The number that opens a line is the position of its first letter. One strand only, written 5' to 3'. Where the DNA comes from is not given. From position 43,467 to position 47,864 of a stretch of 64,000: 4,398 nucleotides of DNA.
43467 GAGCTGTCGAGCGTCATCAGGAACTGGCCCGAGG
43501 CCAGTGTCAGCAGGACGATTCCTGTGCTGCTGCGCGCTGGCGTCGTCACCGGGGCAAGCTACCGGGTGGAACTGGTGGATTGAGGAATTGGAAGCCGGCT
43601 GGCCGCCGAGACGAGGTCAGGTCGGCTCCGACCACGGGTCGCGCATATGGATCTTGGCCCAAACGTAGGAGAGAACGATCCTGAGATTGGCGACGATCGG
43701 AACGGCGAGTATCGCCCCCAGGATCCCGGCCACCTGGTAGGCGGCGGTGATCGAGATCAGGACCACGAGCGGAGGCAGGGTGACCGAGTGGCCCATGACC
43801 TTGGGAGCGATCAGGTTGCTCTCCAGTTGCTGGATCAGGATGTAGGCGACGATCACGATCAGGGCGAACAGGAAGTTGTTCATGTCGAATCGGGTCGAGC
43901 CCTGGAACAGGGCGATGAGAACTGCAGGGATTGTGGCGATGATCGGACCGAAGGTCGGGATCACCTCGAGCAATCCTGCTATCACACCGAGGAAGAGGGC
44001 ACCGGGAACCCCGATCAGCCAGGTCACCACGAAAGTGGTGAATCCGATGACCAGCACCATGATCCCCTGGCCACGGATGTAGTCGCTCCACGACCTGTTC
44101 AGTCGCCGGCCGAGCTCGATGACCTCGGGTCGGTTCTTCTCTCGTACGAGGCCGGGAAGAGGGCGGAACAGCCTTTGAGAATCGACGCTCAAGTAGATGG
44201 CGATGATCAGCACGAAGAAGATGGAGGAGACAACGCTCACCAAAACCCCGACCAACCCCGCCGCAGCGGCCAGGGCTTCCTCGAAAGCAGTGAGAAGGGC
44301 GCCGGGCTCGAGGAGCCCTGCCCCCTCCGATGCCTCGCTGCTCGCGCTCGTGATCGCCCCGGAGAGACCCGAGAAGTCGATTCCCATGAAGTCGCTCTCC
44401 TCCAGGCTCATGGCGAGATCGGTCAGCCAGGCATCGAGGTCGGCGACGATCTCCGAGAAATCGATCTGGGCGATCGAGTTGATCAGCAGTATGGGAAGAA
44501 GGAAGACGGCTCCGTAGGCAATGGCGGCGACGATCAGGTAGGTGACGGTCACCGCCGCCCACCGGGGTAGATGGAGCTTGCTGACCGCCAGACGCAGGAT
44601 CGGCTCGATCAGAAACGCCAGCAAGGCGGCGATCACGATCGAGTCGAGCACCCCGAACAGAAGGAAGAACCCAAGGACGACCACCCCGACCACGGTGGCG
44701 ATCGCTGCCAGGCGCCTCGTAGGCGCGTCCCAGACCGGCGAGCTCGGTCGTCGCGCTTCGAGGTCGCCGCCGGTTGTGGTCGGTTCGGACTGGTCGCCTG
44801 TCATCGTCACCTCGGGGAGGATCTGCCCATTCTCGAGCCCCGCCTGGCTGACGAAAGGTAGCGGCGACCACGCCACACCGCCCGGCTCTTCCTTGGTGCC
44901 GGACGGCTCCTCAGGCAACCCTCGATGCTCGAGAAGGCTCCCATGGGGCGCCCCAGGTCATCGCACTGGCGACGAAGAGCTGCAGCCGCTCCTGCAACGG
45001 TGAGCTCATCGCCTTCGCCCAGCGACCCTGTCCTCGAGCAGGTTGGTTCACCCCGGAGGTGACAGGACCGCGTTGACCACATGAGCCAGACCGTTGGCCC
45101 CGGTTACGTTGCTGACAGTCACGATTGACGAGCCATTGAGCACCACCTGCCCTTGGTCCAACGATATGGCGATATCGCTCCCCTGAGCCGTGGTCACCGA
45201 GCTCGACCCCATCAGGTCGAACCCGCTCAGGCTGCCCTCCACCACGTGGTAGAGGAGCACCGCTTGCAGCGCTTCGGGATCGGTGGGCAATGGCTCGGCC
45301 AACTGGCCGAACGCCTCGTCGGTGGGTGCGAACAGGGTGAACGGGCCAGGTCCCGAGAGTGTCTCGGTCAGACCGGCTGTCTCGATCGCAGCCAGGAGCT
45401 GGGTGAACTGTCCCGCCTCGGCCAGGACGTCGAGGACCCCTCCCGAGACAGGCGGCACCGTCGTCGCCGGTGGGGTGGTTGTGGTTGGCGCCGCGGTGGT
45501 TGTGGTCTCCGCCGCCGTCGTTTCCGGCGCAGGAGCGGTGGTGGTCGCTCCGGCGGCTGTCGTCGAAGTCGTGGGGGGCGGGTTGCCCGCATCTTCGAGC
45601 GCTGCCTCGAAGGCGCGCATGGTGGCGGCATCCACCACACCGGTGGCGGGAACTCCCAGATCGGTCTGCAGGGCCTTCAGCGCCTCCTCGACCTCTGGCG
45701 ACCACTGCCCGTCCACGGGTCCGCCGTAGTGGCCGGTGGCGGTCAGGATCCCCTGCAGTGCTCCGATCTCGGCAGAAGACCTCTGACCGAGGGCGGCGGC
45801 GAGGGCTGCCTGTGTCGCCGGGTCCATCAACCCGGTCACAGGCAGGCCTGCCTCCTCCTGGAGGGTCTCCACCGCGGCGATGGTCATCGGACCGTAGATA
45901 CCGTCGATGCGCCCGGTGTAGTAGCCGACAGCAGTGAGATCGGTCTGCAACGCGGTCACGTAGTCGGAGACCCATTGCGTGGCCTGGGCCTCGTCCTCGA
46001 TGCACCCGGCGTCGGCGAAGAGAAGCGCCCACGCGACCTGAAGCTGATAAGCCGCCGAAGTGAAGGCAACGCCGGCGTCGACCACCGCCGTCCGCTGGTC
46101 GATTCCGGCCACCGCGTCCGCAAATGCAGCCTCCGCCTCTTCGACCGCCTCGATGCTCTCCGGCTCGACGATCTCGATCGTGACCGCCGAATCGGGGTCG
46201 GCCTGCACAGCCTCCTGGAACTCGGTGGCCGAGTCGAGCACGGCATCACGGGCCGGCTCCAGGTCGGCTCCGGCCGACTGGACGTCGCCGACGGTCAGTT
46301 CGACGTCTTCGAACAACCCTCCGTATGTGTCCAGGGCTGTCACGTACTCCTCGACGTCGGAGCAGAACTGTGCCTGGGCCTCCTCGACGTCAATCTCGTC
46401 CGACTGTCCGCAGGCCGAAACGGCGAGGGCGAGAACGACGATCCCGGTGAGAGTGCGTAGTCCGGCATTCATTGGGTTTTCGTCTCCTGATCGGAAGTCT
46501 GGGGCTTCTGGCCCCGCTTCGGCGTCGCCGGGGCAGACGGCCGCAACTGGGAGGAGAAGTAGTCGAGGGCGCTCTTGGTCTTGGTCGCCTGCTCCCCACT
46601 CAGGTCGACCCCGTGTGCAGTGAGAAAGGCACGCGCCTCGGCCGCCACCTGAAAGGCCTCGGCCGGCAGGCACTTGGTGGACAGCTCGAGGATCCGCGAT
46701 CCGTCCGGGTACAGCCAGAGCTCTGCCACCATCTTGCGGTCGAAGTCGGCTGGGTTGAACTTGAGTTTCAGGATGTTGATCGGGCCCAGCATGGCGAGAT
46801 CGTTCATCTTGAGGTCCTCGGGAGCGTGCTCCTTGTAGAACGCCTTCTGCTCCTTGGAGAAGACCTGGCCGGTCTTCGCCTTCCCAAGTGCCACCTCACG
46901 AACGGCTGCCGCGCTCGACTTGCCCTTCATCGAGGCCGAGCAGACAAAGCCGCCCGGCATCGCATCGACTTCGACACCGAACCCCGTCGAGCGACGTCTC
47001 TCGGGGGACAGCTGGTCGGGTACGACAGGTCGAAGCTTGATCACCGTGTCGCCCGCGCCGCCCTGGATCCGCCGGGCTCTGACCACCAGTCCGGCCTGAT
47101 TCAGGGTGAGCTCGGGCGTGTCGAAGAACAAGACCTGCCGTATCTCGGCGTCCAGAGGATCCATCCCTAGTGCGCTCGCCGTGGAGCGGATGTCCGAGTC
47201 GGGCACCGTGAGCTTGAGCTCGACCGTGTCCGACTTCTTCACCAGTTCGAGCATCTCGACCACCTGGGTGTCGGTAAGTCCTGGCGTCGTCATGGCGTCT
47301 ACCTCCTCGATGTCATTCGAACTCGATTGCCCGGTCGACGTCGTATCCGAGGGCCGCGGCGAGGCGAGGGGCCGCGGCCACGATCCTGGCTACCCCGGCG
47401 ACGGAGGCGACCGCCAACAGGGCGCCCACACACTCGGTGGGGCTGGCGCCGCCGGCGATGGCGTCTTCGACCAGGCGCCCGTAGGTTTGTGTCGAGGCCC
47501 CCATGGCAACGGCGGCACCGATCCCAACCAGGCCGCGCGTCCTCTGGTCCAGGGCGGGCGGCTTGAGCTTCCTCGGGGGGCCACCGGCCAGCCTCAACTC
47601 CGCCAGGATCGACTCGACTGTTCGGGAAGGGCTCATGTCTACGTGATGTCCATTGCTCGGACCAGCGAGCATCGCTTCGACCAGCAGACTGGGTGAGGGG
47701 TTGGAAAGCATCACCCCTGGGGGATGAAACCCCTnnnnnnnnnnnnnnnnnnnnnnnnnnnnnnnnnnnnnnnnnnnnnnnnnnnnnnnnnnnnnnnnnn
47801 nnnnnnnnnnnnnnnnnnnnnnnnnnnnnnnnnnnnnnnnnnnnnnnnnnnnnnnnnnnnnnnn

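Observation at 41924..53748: Uncharacterised regulon around a MalT-like LuxR regulator with its own 19-bp operator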

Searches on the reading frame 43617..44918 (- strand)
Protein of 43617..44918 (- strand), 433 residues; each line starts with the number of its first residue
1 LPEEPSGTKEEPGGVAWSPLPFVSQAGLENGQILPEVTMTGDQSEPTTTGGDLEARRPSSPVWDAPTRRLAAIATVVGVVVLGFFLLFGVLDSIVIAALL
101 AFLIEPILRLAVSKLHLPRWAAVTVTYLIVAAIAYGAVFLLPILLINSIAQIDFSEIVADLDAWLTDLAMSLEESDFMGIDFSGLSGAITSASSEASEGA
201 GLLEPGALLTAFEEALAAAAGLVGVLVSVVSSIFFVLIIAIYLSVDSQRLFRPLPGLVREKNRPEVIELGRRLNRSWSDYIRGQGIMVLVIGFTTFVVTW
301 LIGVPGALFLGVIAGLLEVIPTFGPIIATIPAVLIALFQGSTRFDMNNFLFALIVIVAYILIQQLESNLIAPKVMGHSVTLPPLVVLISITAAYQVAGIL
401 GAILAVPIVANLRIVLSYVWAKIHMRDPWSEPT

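Call 10: search_protein_families(library=pfam, proteins=[window:43617-44918:-], max_evalue=0.01)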
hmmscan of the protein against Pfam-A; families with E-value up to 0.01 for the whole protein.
window:43617-44918:- (433 aa): 1 family
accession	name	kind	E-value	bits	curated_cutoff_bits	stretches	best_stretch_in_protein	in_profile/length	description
PF01594.21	AI-2E_transport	-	8.7e-48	163.6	34.3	1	75-416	8-323/327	AI-2E family transporter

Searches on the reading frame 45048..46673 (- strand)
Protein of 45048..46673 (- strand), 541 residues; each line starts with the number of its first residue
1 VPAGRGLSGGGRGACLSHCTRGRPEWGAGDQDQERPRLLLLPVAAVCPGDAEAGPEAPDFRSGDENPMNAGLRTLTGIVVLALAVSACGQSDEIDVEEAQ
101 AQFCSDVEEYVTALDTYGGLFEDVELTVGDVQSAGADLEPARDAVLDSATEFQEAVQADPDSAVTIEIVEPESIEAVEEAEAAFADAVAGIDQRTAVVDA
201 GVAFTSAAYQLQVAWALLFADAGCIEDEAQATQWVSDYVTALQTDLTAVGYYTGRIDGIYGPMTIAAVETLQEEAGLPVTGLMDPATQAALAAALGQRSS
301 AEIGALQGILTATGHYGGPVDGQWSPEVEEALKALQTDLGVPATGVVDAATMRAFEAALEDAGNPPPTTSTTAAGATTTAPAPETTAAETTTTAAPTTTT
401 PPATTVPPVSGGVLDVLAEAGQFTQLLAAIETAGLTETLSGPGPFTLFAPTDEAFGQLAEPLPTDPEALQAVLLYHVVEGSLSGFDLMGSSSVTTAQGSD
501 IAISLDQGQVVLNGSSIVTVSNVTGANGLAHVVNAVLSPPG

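Call 10: search_protein_families(library=pfam, proteins=[window:45048-46673:-], max_evalue=0.01)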
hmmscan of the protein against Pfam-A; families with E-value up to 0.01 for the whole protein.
window:45048-46673:- (541 aa): 3 families
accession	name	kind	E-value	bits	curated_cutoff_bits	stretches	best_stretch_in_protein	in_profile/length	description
PF01471.23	PG_binding_1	-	6.2e-31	106.8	23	2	238-291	4-57/57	Putative peptidoglycan binding domain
PF02469.27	Fasciclin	-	1.2e-27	97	22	1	422-539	2-123/123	Fasciclin domain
PF08823.16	PG_binding_2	-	0.00018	22.2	21.1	0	303-336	18-51/74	Putative peptidoglycan binding domain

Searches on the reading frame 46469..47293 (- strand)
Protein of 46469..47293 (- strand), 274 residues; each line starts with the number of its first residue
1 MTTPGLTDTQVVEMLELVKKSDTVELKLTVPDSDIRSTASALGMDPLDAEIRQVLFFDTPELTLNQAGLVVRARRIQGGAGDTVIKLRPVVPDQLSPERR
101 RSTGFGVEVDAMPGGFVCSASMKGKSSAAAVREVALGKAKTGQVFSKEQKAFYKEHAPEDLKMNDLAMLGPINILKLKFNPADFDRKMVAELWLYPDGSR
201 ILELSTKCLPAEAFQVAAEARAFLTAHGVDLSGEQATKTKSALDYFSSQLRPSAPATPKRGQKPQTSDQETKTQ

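Call 10: search_protein_families(library=pfam, proteins=[window:46469-47293:-], max_evalue=0.01)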
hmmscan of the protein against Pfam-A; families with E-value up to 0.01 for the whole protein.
window:46469-47293:- (274 aa): 0 families

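Call 25: search_protein_families(library=pfam, proteins=[window:46469-47293:-], max_evalue=0.01)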
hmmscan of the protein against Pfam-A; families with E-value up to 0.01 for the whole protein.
window:46469-47293:- (274 aa): 0 families

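Call 50: search_protein_families(library=ncbifam, proteins=[window:46469-47293:-], max_evalue=0.01)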
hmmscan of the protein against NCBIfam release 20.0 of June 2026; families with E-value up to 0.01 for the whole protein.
window:46469-47293:- (274 aa): 0 families

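Call 59: find_homologous_proteins(query=window:46469-47293:-, max_evalue=0.00001)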
Query window:46469-47293:- (274 aa): 8000 proteins with E <= 0.00001 among 8000 candidates; the best 120 are listed.
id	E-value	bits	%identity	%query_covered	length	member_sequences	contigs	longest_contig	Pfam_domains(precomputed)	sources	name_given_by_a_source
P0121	2.0e-164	563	100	95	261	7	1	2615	-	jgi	jgi:hypothetical protein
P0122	6.4e-129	447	77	97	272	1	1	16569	-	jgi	jgi:hypothetical protein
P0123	9.0e-127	440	80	91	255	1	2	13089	-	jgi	-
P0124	1.9e-126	439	80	91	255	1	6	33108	-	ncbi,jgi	-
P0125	3.4e-126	438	79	91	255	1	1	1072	-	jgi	-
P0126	3.6e-124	431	79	91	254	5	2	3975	-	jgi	jgi:hypothetical protein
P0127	4.0e-123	428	77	92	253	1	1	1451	-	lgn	-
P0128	5.0e-119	414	76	91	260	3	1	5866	-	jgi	jgi:hypothetical protein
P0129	9.4e-119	414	75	92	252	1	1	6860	-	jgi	-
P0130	1.8e-117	409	74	93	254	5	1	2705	-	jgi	jgi:hypothetical protein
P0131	1.9e-117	409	74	92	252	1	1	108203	-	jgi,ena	-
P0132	1.9e-117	409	75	92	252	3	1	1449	-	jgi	jgi:hypothetical protein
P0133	8.5e-117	407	75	92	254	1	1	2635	-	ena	-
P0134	3.5e-116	405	72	93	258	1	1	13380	-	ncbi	-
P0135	4.4e-116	405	75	91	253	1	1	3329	-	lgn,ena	-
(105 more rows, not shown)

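Call 67: predict_structure(alignment_id=A2)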
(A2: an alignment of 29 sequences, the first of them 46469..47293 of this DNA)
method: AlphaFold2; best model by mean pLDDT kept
length: 274 residues; sequences in the alignment: 29
mean_pLDDT: 92.3   pTM: 0.84
mean pLDDT of the five models: 92.3, 91.6, 89.5, 89.4, 88.1
residues with pLDDT >= 90: 230; 70-90: 20; 50-70: 23; < 50: 1
segments of 3 or more residues with pLDDT < 50: none
pLDDT, mean of each block of 10 residues (from residue 1): 75 94 97 96 97 98 97 97 97 93 96 91 98 97 97 97 97 98 96 95 97 96 96 89 93 68 64 61
secondary structure, 60 per line:
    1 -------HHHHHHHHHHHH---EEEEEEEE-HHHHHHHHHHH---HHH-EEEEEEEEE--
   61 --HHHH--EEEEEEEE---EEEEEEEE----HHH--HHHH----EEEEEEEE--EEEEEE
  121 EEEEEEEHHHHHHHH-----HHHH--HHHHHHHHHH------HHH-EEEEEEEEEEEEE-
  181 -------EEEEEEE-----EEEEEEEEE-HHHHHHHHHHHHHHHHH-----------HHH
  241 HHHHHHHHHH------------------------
elements in order: H8-19 E23-30 H32-42 E50-58 H63-66 E69-76 E80-87 H97-100 E105-112 E115-127 H128-135 H141-144 H147-156 E167-179 E188-194 E200-208 H210-226 H238-250

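Call 69: fold_search(model_id=the predicted structure, library=pdb)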
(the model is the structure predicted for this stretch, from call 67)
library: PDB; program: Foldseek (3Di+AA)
matches with E <= 10: 1521; with E <= 0.001: 37
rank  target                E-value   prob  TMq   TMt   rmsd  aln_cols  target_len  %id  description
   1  5a67                  1.4e-09  1.00  0.61  0.79   3.3       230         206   16  Crystal structure of AtTTM3 in complex with tripolyphosphate and manganese ion (form B) (released 2015-08-05)
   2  6yp4                  1.4e-09  1.00  0.59  0.75   4.6       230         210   17  Putative adenylyl cyclase HpAC1 from Hippeastrum reveals a dominant triphophatase activity (released 2020-11-04)
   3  5a68                  1.5e-09  1.00  0.61  0.80   3.2       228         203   17  Crystal structure of the AtTTM3 product complex with two orthophosphates and manganese ions (form B) (released 2015-08-05)
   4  5a5y_A                1.6e-09  1.00  0.59  0.74   3.9       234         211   16  Crystal structure of AtTTM3 in complex with tripolyphosphate and magnesium ion (form A) (released 2015-08-05)
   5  8h92_B                6.3e-09  1.00  0.58  0.77   4.5       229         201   16  Ziziphus jujuba adenylyl cyclase (released 2024-01-03)
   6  3v85                  6.3e-09  1.00  0.60  0.77   3.7       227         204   16  1.9 Angstrom resolution crystal structure of the protein Q9SIY3 from Arabidopsis thaliana (released 2012-11-07)
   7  2gfg_B                1.4e-08  1.00  0.55  0.76   4.0       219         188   11  Crystal structure of a putative adenylate cyclase (bh2851) from bacillus halodurans at 2.12 A resolution (released 2006-05-02)
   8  2gfg_C                2.0e-08  1.00  0.56  0.78   3.7       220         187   11  Crystal structure of a putative adenylate cyclase (bh2851) from bacillus halodurans at 2.12 A resolution (released 2006-05-02)
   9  8h92_A                2.6e-08  1.00  0.58  0.77   4.5       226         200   15  Ziziphus jujuba adenylyl cyclase (released 2024-01-03)
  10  2gfg_A                2.7e-08  1.00  0.56  0.77   4.1       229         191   12  Crystal structure of a putative adenylate cyclase (bh2851) from bacillus halodurans at 2.12 A resolution (released 2006-05-02)
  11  3sy3_A                2.7e-08  1.00  0.51  0.75   3.9       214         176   11  GBAA_1210 protein, a putative adenylate cyclase, from Bacillus anthracis (released 2011-07-27)
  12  3sy3_B                3.0e-08  1.00  0.51  0.76   4.2       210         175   12  GBAA_1210 protein, a putative adenylate cyclase, from Bacillus anthracis (released 2011-07-27)
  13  3sy3_C                3.4e-08  1.00  0.53  0.77   3.6       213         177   11  GBAA_1210 protein, a putative adenylate cyclase, from Bacillus anthracis (released 2011-07-27)
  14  3sy3_D                1.7e-07  1.00  0.50  0.74   4.3       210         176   12  GBAA_1210 protein, a putative adenylate cyclase, from Bacillus anthracis (released 2011-07-27)
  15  3tvl_A                5.7e-07  1.00  0.40  0.51   8.2       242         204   15  Complex between the human thiamine triphosphatase and triphosphate (released 2012-10-10)
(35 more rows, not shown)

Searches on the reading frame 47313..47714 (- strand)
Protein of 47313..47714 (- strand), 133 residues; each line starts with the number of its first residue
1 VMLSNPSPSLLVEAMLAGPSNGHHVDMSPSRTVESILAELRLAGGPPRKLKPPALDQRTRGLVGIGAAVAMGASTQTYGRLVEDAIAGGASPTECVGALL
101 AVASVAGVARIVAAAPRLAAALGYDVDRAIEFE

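Call 10: search_protein_families(library=pfam, proteins=[window:47313-47714:-], max_evalue=0.01)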
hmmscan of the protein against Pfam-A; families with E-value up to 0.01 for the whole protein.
window:47313-47714:- (133 aa): 1 family
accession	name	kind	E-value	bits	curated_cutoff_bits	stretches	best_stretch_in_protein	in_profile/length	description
PF02627.25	CMD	-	2.5e-06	27.8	23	1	52-116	17-80/84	Carboxymuconolactone decarboxylase family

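Call 50: search_protein_families(library=ncbifam, proteins=[window:47313-47636:-], max_evalue=0.01)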
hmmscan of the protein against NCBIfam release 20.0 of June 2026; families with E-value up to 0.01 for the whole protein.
window:47313-47636:- (107 aa): 0 families
